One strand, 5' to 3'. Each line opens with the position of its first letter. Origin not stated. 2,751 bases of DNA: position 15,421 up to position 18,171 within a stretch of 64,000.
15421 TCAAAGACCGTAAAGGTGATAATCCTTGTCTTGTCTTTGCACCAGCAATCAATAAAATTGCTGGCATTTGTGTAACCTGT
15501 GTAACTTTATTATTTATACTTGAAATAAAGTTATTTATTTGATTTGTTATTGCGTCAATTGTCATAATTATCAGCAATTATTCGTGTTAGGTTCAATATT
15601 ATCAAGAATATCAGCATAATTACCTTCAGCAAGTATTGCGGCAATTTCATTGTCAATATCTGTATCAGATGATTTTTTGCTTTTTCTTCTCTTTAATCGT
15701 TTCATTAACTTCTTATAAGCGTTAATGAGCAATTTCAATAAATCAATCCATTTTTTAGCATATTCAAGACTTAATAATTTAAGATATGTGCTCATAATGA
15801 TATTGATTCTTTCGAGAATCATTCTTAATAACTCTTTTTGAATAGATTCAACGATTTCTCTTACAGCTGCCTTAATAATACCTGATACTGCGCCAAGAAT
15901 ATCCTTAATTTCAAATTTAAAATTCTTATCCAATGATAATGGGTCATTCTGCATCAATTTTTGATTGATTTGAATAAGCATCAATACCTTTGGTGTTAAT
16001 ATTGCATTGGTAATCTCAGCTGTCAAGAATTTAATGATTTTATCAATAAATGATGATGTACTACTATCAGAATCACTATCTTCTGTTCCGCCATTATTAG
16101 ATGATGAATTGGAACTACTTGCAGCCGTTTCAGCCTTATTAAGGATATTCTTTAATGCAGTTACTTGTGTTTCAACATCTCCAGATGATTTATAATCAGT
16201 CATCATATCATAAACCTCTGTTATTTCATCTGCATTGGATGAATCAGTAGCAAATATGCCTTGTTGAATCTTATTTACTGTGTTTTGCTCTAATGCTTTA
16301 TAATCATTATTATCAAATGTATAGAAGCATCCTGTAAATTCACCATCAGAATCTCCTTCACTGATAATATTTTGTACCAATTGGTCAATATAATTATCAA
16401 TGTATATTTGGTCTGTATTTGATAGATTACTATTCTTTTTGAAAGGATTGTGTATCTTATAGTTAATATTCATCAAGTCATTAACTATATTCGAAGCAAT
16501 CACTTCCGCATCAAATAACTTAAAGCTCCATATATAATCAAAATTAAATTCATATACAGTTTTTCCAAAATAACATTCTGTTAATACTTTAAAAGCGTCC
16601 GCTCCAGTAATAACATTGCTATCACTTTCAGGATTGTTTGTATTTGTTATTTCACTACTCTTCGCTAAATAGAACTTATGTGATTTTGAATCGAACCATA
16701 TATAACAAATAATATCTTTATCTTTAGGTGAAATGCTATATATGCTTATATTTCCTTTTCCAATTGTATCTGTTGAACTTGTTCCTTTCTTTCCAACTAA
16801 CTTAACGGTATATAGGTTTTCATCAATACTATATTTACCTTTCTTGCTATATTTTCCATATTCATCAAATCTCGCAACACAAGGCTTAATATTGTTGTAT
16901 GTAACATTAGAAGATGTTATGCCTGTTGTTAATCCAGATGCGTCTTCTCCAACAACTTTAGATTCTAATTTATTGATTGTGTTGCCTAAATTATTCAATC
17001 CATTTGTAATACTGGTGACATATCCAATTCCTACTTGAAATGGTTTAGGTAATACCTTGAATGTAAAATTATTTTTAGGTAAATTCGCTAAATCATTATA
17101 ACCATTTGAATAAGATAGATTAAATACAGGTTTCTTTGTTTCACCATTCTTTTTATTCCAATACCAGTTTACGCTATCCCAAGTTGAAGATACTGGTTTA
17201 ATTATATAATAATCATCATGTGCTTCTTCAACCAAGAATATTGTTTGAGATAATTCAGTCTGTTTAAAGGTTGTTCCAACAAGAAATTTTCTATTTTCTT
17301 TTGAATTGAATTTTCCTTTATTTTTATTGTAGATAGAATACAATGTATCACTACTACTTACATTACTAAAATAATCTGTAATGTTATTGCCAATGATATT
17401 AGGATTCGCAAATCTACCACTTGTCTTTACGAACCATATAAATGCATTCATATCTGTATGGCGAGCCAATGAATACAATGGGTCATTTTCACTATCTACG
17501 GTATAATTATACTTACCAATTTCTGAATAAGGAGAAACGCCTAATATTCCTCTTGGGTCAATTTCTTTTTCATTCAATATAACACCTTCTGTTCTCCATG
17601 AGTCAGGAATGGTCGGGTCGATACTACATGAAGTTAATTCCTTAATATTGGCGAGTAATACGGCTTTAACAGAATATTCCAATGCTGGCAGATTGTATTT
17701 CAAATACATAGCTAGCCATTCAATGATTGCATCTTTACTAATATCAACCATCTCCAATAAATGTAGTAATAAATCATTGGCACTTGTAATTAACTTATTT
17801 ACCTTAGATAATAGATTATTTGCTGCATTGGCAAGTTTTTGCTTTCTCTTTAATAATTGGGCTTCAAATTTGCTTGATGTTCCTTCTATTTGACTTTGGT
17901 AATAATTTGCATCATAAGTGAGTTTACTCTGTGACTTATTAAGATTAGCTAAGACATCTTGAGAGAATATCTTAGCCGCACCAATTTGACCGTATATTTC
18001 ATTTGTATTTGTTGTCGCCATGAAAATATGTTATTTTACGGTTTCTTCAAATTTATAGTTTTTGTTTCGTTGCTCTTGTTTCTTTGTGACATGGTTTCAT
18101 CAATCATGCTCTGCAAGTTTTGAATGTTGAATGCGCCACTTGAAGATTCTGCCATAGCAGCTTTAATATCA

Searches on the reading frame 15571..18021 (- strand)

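Call 15: search_protein_families(library=phrogs, proteins=[window:15571-18021:-], max_evalue=0.00001)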
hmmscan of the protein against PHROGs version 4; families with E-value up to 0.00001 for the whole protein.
window:15571-18021:- (816 aa): 0 families

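Call 34: search_protein_families(library=pfam, proteins=[window:15571-18021:-], max_evalue=0.001)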
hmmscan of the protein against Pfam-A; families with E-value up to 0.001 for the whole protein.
window:15571-18021:- (816 aa): 1 family
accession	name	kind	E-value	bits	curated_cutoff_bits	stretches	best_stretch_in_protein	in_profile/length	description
PF02301.23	HORMA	-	0.00082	19.4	24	0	573-663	61-145/209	HORMA domain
